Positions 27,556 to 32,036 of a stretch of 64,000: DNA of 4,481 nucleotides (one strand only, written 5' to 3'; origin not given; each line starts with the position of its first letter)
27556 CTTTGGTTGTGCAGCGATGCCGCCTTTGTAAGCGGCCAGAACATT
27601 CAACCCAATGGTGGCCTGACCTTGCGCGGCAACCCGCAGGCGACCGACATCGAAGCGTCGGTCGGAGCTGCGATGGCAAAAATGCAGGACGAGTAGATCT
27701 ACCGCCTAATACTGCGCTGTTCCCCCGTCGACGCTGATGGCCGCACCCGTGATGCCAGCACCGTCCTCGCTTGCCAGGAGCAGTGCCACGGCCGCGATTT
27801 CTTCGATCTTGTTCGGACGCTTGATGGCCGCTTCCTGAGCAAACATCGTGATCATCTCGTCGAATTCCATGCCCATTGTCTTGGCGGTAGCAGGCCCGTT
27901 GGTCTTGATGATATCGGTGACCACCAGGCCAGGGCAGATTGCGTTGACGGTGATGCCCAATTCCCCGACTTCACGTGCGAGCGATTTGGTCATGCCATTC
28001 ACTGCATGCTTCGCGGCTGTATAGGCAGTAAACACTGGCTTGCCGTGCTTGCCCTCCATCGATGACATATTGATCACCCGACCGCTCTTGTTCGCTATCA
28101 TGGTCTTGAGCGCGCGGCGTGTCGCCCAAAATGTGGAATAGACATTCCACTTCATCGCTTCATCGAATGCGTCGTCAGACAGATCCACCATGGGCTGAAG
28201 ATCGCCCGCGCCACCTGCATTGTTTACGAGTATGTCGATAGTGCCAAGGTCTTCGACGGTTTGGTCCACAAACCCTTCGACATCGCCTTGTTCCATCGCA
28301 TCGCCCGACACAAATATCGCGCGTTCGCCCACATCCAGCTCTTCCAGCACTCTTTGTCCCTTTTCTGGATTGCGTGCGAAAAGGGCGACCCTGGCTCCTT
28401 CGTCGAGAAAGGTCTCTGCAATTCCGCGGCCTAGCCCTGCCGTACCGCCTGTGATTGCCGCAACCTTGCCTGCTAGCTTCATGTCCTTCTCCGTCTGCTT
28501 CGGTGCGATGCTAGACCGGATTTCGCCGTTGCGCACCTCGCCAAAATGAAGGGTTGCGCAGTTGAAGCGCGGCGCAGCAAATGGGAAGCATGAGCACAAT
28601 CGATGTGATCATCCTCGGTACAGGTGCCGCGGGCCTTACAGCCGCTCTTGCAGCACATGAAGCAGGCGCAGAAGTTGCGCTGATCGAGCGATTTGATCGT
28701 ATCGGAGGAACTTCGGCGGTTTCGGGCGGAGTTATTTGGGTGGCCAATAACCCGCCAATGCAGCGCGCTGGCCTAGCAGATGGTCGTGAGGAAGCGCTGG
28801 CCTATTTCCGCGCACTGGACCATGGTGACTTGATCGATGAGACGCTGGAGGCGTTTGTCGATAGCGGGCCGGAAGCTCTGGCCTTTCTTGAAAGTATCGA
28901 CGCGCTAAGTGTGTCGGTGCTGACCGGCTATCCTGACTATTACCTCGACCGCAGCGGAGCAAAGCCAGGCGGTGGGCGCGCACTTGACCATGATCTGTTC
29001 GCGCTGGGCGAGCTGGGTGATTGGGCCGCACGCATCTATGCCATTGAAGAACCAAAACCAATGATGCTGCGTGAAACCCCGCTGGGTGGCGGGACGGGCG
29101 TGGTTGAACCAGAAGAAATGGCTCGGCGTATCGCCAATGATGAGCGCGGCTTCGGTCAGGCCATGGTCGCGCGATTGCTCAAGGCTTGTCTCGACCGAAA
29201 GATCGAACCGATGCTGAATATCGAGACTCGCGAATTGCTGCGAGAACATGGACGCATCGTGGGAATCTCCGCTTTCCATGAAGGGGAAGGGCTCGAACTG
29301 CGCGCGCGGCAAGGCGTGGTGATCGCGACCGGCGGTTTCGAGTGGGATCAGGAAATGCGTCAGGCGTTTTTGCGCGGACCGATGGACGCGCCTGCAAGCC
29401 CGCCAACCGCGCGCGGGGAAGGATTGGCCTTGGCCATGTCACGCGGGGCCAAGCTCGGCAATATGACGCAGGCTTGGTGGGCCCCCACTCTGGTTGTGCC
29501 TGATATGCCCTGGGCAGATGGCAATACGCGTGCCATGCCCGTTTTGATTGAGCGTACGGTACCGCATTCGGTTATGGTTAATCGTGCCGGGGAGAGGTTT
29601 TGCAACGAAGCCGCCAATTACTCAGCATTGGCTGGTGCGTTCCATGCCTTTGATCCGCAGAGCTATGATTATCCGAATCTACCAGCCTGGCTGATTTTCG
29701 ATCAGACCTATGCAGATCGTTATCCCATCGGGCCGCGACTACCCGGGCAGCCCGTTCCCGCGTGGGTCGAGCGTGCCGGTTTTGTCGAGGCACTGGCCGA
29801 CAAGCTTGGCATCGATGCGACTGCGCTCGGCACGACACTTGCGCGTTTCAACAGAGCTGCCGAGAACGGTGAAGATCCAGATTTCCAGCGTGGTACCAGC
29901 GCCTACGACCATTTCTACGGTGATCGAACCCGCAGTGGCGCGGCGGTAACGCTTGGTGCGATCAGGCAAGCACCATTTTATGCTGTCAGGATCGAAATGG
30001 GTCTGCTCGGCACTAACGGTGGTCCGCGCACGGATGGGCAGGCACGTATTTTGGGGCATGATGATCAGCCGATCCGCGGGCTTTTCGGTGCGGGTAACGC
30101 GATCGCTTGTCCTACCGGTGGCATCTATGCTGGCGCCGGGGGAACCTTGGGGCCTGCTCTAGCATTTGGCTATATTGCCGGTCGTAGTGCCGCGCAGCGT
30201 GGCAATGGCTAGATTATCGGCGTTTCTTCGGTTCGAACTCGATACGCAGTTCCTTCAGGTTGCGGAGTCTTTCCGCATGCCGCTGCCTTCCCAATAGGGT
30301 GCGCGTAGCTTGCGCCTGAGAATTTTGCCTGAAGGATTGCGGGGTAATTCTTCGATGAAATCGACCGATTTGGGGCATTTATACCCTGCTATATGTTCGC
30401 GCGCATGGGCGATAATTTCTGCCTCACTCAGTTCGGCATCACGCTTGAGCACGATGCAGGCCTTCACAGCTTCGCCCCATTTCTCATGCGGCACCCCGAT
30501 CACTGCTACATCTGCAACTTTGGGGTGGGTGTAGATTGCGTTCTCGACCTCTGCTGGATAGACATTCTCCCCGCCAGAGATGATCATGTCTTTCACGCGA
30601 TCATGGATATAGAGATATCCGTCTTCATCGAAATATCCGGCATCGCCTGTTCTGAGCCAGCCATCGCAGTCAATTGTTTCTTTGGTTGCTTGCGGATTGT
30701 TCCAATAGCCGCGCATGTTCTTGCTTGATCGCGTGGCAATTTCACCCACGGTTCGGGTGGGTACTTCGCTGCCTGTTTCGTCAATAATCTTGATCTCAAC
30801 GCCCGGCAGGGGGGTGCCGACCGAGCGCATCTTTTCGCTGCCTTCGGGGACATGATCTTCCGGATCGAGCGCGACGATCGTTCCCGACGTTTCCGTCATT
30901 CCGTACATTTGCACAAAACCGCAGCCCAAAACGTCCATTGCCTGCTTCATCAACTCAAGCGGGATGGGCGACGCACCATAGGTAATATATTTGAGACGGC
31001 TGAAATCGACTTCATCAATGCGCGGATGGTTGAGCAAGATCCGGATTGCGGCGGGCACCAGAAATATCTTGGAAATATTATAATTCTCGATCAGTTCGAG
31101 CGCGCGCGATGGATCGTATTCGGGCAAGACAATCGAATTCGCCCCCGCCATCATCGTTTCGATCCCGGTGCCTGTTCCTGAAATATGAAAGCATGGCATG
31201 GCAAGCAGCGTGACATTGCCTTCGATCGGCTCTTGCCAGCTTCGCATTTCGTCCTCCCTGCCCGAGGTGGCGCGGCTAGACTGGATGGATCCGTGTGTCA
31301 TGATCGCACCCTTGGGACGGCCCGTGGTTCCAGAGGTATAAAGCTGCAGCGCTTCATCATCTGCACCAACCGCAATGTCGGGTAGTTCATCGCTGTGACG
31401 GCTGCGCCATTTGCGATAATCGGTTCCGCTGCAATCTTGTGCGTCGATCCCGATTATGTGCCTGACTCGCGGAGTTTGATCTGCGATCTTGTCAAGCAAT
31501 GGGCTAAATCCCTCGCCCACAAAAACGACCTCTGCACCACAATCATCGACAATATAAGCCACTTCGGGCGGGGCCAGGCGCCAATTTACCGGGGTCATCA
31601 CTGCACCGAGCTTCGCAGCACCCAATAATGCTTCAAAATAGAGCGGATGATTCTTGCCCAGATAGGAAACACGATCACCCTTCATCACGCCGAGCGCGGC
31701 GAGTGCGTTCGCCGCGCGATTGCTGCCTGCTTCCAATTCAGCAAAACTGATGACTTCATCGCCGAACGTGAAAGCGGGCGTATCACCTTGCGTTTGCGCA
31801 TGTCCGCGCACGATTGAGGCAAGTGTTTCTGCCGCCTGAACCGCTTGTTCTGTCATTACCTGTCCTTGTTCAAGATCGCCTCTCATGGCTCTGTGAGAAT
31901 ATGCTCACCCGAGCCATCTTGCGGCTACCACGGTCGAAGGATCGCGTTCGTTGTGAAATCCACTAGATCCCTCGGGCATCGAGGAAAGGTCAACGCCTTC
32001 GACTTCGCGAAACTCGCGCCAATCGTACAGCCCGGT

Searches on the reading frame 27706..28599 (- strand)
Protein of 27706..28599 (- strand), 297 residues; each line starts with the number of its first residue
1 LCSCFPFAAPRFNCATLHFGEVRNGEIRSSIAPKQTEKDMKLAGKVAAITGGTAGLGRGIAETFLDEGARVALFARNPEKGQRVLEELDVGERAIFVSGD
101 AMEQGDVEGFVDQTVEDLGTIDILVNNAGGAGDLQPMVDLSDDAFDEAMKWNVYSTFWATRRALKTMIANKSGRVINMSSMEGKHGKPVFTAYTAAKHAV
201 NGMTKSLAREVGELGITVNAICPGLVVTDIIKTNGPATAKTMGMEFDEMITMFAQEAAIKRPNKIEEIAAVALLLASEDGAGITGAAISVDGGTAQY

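Call 7: search_protein_families(library=pfam, proteins=[window:27706-28599:-])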
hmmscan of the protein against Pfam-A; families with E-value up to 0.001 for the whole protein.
window:27706-28599:- (297 aa): 6 families
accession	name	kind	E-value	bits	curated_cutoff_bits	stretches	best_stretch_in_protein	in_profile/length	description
PF00106.31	adh_short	-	4.1e-58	196.5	26.6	1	45-234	1-190/195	short chain dehydrogenase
PF13561.12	adh_short_C2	-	1.8e-57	195.1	27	1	54-294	6-235/236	Enoyl-(Acyl carrier protein) reductase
PF08659.16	KR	-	7.1e-12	46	22.6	1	49-209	5-165/180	KR domain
PF23441.1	SDR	-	9.4e-08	32.2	27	1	41-293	4-254/258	SDR-like rossmann domain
PF13460.12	NAD_binding_10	-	4.3e-06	27.1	27.2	1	51-199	1-126/184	NAD(P)H-binding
PF01370.27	Epimerase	-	5.9e-05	23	20.9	1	48-212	2-161/240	NAD dependent epimerase/dehydratase family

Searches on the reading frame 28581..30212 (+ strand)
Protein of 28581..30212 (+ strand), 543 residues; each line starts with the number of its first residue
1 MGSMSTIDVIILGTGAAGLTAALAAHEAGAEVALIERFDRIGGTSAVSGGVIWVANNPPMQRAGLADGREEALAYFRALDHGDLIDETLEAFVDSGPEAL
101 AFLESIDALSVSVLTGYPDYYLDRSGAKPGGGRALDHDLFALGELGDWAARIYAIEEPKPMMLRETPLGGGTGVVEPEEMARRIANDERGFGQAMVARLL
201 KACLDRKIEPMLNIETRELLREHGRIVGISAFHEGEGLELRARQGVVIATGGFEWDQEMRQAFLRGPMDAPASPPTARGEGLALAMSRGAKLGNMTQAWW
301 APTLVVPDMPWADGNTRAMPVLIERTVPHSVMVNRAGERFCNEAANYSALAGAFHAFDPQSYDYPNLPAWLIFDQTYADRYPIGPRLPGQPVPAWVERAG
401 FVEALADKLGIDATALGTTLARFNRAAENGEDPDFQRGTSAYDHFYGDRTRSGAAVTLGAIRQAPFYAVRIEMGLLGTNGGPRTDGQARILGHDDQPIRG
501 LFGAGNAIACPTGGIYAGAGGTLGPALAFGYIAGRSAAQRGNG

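Call 13: search_protein_families(library=pfam, proteins=[window:28581-30212:+])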
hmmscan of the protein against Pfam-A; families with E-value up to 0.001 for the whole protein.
window:28581-30212:+ (543 aa): 8 families
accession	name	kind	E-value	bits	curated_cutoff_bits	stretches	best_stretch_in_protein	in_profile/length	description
PF00890.30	FAD_binding_2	-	2.9e-68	231.4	20.4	1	8-523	1-414/414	FAD binding domain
PF01266.30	DAO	-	2.4e-13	50.8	27.9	1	8-80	1-75/353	FAD dependent oxidoreductase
PF12831.13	FAD_oxidored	-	1.2e-09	38.5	27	1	8-57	1-49/416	FAD dependent oxidoreductase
PF03486.20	HI0933_like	-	1.2e-08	35.2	50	1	8-51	2-46/244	HI0933-like protein Rossmann domain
PF13450.12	NAD_binding_8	-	1.8e-05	25.4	21.9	1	11-45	1-35/68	NAD(P)-binding Rossmann-like domain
PF01134.28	GIDA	-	3.2e-05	23.6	22.1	0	8-44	1-38/391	Glucose inhibited division protein A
PF07992.20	Pyr_redox_2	-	4.8e-05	23.4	26.1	1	8-43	2-33/291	Pyridine nucleotide-disulphide oxidoreductase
PF01946.23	Thi4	-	0.00083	19.1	26.2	0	6-51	17-62/235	Thi4 family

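Call 47: search_protein_families(library=ncbifam, proteins=[window:28581-30212:+], max_evalue=1e-10)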
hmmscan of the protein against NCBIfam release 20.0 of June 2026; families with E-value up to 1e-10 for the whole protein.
window:28581-30212:+ (543 aa): 24 families
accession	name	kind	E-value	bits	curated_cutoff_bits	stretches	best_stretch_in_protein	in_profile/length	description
NF009478.0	PRK12844.1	equivalog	5.5e-126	421.1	789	1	5-540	7-551/559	3-ketosteroid-delta-1-dehydrogenase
NF053676.1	4oxCHCAChcC1Cy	equivalog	1.8e-125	419.4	1000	1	7-537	2-526/528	4-oxocyclohexanecarboxylate 2-dehydrogenase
NF005882.1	PRK07843.1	equivalog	3.1e-119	398.9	788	2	182-534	191-544/547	3-oxosteroid 1-dehydrogenase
NF009473.0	PRK12835.1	subfamily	7.3e-110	368.1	837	1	6-540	11-569/585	FAD-binding protein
NF004789.0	PRK06134.1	subfamily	5.6e-107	358.7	747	2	191-539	215-569/581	FAD-dependent oxidoreductase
NF009477.0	PRK12843.1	equivalog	7.9e-105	351.5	758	2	191-541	219-572/578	FAD-dependent oxidoreductase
NF053677.1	Desat2ChcC2Cyan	equivalog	1.7e-87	294.1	900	2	188-540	198-554/558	4-oxocyclohex-2-ene-1-carboxylate 5-dehydrogenase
NF009479.0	PRK12845.1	equivalog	4.3e-87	292.8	793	2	192-539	218-565/566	3-ketosteroid-delta-1-dehydrogenase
NF009476.0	PRK12839.1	equivalog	4.5e-83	279.3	940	2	191-540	212-567/572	FAD-dependent oxidoreductase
NF009474.0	PRK12837.1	equivalog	1.2e-73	248.7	675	1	6-536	7-507/513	FAD-binding protein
TIGR01813.1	flavo_cyto_c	subfamily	1e-45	156.3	285.45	2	186-534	123-443/444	flavocytochrome c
NF006130.0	PRK08274.1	equivalog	8.5e-44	150.1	369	1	190-540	129-461/467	FAD-dependent tricarballylate dehydrogenase TcuA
NF005511.0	PRK07121.1-4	equivalog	3.2e-39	134.8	466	2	5-106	19-120/553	FAD-binding protein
NF005510.0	PRK07121.1-3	subfamily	5.3e-38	131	481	2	192-540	179-489/492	FAD-binding protein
NF005064.0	PRK06481.1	equivalog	1.4e-31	109.8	542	1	186-538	183-500/506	flavocytochrome c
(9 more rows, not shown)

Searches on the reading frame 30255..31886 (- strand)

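Call 13: search_protein_families(library=pfam, proteins=[window:30255-31886:-])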
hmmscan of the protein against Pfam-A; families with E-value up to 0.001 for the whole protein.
window:30255-31886:- (543 aa): 2 families
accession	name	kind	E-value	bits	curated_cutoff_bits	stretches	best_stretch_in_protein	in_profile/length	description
PF00501.34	AMP-binding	-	1.4e-85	287.8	29.9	1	29-395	4-384/384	AMP-binding enzyme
PF13193.12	AMP-binding_C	-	4.3e-25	88.9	24.5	1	446-521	1-76/76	AMP-binding enzyme C-terminal domain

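Call 47: search_protein_families(library=ncbifam, proteins=[window:30255-31886:-], max_evalue=1e-10)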
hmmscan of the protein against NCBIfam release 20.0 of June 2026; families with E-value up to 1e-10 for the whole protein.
window:30255-31886:- (543 aa): 103 families (the best 25 are shown)
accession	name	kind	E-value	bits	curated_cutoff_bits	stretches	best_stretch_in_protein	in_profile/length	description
NF004837.0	PRK06187.1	subfamily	5.1e-185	615.7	476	1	17-535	5-526/531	long-chain-fatty-acid--CoA ligase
NF006182.0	PRK08316.1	subfamily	1.5e-132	442.8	663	1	14-532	5-518/523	fatty acyl-CoA synthetase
NF005676.0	PRK07470.1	equivalog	8.7e-119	397.6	774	1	14-531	14-529/544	acyl-CoA synthetase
NF005801.1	PRK07656.1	equivalog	3.8e-110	368.9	657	1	21-528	2-500/500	FadD3 family acyl-CoA ligase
NF005857.1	PRK07786.1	exception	2.7e-109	366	733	1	26-531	15-512/513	fatty-acid--CoA ligase FadD5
NF006181.0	PRK08314.1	subfamily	5.5e-107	358.3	705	2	157-528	183-551/563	long-chain-fatty-acid--CoA ligase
NF009071.0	PRK12406.1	subfamily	4.9e-105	351.9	701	1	41-536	8-507/510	acyl-CoA synthetase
NF005307.0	PRK06839.1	equivalog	5.7e-104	348.5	748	1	30-527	12-489/496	o-succinylbenzoate--CoA ligase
NF052269.1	Staph_lig_FadD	equivalog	2.4e-101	339.6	650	1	46-528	28-490/499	long-chain-fatty-acid--CoA ligase FadD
NF004797.0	PRK06145.1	equivalog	5.8e-100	335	850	1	22-531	4-495/499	acyl-CoA synthetase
NF005702.0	PRK07514.1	subfamily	9.4e-99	331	558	1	22-531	5-500/506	malonyl-CoA synthase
NF002966.0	PRK03640.1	equivalog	3.3e-97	326.1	556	1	29-529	11-478/483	o-succinylbenzoate--CoA ligase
NF009233.0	PRK12583.1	subfamily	1.3e-93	314.3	832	1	35-528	33-547/558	fatty acid CoA ligase family protein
NF004114.0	PRK05605.1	equivalog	1.6e-92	310.7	766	2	170-529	215-567/575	long-chain-fatty-acid--CoA ligase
NF005463.0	PRK07059.1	subfamily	6.7e-92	308.7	869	2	167-529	195-554/557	long-chain-fatty-acid--CoA ligase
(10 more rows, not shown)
